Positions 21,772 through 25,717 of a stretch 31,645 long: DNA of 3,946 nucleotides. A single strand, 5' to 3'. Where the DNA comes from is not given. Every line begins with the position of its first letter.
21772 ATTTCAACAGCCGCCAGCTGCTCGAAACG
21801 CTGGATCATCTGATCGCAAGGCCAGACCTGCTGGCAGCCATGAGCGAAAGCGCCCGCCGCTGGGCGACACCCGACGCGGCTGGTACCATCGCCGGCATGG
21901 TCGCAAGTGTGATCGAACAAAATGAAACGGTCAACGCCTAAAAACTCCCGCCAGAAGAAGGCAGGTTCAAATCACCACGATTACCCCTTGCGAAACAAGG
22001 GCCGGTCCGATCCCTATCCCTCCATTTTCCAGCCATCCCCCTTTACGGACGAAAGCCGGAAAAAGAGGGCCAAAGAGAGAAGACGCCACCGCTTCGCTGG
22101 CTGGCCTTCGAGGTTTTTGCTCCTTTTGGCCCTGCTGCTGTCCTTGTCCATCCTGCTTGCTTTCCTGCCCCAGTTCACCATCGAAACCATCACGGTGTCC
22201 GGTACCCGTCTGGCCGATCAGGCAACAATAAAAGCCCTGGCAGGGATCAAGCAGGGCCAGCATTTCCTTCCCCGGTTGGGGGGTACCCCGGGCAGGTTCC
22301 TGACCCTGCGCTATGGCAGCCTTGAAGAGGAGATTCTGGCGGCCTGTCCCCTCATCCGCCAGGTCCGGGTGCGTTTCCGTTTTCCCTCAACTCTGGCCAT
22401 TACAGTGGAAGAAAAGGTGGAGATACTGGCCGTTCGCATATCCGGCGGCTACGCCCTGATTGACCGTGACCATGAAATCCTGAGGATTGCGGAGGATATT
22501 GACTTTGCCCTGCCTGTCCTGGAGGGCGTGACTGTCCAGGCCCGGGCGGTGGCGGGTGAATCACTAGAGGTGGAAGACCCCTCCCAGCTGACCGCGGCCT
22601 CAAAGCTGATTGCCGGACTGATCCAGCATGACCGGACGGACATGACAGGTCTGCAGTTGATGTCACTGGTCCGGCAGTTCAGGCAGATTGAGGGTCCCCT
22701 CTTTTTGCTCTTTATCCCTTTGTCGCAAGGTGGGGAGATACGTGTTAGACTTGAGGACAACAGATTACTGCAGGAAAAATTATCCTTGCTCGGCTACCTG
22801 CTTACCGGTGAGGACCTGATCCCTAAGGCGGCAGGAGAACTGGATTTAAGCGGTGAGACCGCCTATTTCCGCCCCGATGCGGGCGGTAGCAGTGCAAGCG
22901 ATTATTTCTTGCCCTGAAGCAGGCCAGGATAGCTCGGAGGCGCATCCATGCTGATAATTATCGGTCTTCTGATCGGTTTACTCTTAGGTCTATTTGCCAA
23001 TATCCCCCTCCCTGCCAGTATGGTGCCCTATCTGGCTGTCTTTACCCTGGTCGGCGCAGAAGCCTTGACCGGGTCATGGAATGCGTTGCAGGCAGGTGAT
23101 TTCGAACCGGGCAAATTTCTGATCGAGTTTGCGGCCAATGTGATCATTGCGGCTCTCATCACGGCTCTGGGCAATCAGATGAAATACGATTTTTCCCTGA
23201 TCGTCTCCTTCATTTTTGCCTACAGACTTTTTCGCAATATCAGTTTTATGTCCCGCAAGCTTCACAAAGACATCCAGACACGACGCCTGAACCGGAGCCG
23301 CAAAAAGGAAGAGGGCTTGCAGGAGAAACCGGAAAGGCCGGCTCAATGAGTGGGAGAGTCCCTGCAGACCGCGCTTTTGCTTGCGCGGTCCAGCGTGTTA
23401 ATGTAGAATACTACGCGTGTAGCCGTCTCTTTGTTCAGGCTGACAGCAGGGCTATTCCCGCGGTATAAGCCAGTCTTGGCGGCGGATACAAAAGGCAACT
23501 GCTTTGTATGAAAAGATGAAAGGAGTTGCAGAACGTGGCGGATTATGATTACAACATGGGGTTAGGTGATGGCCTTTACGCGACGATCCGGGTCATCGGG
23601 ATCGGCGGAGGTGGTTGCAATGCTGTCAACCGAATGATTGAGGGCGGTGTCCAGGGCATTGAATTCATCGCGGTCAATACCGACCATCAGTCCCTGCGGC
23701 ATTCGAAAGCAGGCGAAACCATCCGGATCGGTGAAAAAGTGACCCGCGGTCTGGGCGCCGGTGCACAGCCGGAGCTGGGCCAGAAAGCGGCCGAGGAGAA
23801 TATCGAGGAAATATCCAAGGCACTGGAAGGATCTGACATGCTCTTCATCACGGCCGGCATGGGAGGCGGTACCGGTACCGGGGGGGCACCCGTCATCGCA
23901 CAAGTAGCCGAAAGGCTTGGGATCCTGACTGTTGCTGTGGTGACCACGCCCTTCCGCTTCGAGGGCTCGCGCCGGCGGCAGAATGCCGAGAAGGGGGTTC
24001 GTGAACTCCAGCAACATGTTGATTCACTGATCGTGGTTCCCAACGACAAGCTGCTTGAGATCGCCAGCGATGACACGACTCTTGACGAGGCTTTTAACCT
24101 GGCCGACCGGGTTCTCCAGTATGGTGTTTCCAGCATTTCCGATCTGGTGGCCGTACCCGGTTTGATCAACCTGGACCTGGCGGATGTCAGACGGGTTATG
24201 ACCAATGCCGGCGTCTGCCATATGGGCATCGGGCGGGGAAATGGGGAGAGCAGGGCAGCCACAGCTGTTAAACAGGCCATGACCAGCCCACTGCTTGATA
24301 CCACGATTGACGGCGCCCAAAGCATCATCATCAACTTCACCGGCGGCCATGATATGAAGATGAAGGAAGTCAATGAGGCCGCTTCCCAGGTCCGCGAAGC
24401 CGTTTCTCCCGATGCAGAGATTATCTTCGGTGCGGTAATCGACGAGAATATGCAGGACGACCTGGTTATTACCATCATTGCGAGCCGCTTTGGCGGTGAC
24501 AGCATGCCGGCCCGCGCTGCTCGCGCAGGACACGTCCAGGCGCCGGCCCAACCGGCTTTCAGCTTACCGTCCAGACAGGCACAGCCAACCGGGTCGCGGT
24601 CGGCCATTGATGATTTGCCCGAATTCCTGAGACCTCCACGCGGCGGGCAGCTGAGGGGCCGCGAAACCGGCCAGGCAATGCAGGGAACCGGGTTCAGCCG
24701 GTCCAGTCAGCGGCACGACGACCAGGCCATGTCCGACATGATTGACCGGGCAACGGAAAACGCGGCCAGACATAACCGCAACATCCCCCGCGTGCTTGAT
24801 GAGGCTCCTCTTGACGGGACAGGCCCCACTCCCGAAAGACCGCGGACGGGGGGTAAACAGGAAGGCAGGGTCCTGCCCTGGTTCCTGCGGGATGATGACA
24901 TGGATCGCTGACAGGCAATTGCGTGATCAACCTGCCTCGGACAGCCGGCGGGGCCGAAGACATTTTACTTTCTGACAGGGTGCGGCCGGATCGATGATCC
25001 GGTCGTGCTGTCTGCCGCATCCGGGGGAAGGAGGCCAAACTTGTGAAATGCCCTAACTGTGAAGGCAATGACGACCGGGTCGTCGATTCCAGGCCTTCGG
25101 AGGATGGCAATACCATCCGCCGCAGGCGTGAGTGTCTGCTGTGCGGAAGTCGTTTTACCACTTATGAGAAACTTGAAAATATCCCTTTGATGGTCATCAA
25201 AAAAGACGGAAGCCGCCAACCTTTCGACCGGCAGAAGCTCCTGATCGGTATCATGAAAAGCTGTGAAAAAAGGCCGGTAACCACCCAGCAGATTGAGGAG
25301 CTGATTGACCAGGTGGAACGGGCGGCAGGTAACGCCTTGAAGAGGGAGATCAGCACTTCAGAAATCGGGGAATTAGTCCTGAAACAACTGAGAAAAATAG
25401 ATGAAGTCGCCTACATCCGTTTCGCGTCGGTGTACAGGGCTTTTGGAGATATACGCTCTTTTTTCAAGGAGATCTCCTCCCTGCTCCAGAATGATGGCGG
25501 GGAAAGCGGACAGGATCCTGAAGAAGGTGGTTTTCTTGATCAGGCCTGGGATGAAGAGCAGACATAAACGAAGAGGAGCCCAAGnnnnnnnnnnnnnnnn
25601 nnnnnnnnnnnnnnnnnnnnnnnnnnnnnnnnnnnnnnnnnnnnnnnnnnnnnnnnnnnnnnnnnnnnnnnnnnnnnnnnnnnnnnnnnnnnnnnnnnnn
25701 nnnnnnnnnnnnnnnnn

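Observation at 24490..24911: FtsZ with two C-terminal conserved peptides (LPEFLR and LPWFLR) and an acidic end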

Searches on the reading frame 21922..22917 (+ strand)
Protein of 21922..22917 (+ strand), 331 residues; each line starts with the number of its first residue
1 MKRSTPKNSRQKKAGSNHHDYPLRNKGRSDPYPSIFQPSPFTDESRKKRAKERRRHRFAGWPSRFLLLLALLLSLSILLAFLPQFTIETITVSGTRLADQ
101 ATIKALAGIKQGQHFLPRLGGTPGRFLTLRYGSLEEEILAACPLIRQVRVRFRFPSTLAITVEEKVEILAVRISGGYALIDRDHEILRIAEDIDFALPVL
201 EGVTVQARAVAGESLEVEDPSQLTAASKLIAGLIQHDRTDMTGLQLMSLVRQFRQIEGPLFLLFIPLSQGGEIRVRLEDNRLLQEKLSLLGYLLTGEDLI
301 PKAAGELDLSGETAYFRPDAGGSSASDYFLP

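Call 4: search_protein_families(library=pfam, proteins=[window:21922-22917:+])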
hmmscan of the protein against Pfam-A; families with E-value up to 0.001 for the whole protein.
window:21922-22917:+ (331 aa): 1 family
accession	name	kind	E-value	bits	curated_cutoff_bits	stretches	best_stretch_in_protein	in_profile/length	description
PF08478.15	POTRA_1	-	1.1e-10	42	23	1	85-164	1-68/69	POTRA domain, FtsQ-type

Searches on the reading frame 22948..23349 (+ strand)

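Call 4: search_protein_families(library=pfam, proteins=[window:22948-23349:+])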
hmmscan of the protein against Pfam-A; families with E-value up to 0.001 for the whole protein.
window:22948-23349:+ (133 aa): 1 family
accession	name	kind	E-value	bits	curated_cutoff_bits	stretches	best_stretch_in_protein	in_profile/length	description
PF06947.17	DUF1290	-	1.2e-13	51.4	24.4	1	22-105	2-85/86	Protein of unknown function (DUF1290)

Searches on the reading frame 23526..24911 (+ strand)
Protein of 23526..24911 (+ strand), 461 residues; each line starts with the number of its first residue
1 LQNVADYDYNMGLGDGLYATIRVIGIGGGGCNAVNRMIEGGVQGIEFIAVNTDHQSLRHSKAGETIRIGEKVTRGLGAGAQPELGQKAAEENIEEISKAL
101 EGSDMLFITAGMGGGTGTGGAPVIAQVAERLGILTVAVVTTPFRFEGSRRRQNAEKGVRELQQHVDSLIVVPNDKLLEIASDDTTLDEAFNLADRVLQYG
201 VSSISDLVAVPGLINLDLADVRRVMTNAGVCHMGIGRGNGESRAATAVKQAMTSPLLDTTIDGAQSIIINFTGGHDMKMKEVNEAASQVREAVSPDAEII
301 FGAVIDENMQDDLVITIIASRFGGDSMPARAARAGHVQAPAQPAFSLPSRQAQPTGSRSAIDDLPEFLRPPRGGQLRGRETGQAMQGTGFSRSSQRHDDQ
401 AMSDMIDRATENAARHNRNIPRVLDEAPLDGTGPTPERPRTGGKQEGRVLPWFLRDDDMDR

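Call 4: search_protein_families(library=pfam, proteins=[window:23526-24911:+])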
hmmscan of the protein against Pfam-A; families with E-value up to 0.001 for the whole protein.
window:23526-24911:+ (461 aa): 2 families
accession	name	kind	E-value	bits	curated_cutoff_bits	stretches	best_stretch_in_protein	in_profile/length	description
PF00091.31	Tubulin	-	7.6e-52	176.8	33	1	21-180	2-189/190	Tubulin/FtsZ family, GTPase domain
PF12327.13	FtsZ_C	-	8.5e-32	109.8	27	1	229-320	1-92/95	FtsZ family, C-terminal domain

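Call 5: find_homologous_proteins(query=window:23526-24911:+)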
Query window:23526-24911:+ (461 aa): 8000 proteins with E <= 0.001 among 8000 candidates; the best 120 are listed.
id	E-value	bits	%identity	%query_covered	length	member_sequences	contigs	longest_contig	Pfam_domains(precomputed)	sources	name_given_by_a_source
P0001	4.3e-297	1003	100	99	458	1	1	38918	PF00091.32,PF12327.14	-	-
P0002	3.3e-275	931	93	99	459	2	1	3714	PF00091.32,PF12327.14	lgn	-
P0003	2.8e-271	918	93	99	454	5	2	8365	PF00091.32,PF12327.14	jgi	-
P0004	5.4e-266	901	92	98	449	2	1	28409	PF00091.32,PF12327.14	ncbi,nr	ncbi:MAG: cell division protein FtsZ [Clostridiaceae bacterium]|nr:cell division protein FtsZ [Clost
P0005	6.5e-266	901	90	99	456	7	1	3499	PF00091.32,PF12327.14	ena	-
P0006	1.2e-257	873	88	99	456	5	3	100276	PF00091.32,PF12327.14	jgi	-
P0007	8.1e-246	834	85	99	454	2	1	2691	PF00091.32,PF12327.14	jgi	-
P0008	6.5e-245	831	85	99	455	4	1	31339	PF00091.32,PF12327.14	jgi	-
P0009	2.6e-232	790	80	99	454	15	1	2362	PF00091.32,PF12327.14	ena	-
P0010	5.7e-231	785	81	99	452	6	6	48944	PF00091.32,PF12327.14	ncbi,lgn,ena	-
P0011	4.7e-230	782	79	99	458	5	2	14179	PF00091.32,PF12327.14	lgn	-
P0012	1.4e-229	781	81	99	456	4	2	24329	PF00091.32,PF12327.14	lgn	-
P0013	1.4e-227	774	80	99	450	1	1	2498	PF00091.32,PF12327.14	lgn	-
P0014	2.5e-227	773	79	99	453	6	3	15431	PF00091.32,PF12327.14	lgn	-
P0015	5.5e-227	772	80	99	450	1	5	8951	PF00091.32,PF12327.14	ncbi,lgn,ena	-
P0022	1.2e-202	692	73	99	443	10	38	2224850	PF00091.32,PF12327.14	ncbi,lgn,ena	-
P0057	3.2e-159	549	58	98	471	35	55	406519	PF00091.32,PF12327.14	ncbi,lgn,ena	-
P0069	3.9e-155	536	57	99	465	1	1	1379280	PF00091.32,PF12327.14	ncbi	-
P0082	7.9e-153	528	57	99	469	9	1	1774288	PF00091.32,PF12327.14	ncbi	-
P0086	1.5e-152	527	56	99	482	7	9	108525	PF00091.32,PF12327.14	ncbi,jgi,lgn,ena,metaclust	jgi:cell division protein FtsZ|metaclust:\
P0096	8.4e-152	525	54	99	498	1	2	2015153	PF00091.32,PF12327.14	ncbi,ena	-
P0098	1.2e-151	524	57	93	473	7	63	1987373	PF00091.32,PF12327.14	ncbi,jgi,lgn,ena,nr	ncbi:MAG: cell division protein FtsZ [Clostridiaceae bacterium]|nr:cell division protein FtsZ [Clost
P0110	2.0e-150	520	56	98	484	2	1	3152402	PF00091.32,PF12327.14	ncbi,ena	-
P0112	2.7e-150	520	55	98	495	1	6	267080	PF00091.32,PF12327.14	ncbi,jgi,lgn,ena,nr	ncbi:MAG: cell division protein FtsZ [Clostridiaceae bacterium]|nr:cell division protein FtsZ [Clost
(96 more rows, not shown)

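Call 13: list_cluster_members(proteins=[P0004, P0022, P0057, P0069, P0082, P0096, P0098, P0110, P0112, P0086])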
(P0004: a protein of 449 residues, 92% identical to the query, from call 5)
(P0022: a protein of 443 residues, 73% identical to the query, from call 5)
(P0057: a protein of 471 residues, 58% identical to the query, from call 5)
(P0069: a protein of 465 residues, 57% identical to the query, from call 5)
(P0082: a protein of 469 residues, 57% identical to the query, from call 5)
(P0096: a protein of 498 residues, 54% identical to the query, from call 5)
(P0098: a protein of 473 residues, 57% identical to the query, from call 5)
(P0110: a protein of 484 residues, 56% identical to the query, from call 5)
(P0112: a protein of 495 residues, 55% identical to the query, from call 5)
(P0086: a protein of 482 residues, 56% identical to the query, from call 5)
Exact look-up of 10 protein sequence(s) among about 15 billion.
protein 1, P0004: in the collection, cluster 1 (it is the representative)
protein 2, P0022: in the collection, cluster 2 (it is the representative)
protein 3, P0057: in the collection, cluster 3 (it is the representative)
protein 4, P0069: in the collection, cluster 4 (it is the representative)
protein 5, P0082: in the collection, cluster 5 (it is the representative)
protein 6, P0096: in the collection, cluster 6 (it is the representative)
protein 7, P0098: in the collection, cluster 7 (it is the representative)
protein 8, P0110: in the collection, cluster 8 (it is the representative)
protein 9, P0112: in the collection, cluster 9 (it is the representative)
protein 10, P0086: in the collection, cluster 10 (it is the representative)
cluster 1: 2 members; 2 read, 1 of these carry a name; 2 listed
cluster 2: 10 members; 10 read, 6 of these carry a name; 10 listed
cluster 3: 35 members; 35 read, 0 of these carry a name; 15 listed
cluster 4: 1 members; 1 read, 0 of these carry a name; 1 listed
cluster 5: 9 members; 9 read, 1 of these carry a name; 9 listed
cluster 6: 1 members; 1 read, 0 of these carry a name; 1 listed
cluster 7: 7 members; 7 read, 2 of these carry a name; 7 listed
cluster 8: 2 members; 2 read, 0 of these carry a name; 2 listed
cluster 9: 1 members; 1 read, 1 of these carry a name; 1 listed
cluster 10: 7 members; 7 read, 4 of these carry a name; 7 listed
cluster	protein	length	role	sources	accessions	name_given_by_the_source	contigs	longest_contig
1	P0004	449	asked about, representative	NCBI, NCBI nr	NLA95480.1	MAG: cell division protein FtsZ [Clostridiaceae bacterium] | cell division protein FtsZ [Clostridiaceae bacterium]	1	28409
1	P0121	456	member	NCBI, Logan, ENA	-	-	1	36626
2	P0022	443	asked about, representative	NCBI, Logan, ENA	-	-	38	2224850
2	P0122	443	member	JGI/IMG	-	cell division protein FtsZ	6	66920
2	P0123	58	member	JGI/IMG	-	hypothetical protein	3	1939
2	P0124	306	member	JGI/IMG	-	cell division GTPase FtsZ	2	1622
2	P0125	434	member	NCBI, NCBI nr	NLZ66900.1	MAG: cell division protein FtsZ [Clostridiaceae bacterium] | cell division protein FtsZ [Clostridiaceae bacterium]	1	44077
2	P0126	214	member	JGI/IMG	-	hypothetical protein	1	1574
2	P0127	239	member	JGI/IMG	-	cell division protein FtsZ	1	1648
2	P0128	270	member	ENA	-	-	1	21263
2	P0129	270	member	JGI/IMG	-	-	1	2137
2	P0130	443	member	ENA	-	-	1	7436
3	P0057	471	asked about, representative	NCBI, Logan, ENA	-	-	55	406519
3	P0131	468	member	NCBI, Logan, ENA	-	-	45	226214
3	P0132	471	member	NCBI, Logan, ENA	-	-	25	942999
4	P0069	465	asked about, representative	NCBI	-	-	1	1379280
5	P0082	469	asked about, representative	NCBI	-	-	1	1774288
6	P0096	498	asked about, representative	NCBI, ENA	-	-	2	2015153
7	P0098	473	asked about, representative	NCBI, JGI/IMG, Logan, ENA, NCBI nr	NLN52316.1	MAG: cell division protein FtsZ [Clostridiaceae bacterium] | cell division protein FtsZ [Clostridiaceae bacterium]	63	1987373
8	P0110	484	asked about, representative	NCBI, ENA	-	-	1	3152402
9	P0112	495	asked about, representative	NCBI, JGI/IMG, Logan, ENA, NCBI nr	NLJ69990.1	MAG: cell division protein FtsZ [Clostridiaceae bacterium] | cell division protein FtsZ [Clostridiaceae bacterium]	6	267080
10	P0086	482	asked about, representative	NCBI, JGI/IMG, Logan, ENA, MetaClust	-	cell division protein FtsZ | \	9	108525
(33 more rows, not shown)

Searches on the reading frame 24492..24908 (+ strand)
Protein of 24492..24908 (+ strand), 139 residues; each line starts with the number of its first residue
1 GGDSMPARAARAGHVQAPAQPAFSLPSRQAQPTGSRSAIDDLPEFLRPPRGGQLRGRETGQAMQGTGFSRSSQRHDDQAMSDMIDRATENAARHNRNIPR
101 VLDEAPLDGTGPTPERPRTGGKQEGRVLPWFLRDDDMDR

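Call 61: search_protein_representatives(protein=window:24492-24908:+)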
Query: 139 residues. Proteins with E-value up to 0.001 (for the whole library): 2; up to 1e-10: 2; up to 1e-30: 0. The best 2 are listed.
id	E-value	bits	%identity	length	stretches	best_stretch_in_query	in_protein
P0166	9.6e-24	100.5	52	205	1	3-139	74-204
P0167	1.3e-19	87.1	66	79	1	64-139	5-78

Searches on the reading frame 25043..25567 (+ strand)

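Call 4: search_protein_families(library=pfam, proteins=[window:25043-25567:+])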
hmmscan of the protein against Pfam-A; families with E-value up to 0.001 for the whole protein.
window:25043-25567:+ (174 aa): 2 families
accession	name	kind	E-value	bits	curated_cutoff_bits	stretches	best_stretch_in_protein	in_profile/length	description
PF03477.21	ATP-cone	-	9e-25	87.5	25.8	1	50-134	2-85/88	ATP cone domain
PF22811.2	Zn_ribbon_NrdR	-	3.1e-21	75.5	27.2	1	1-42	1-42/42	Transcriptional repressor NrdR-like, N-terminal domain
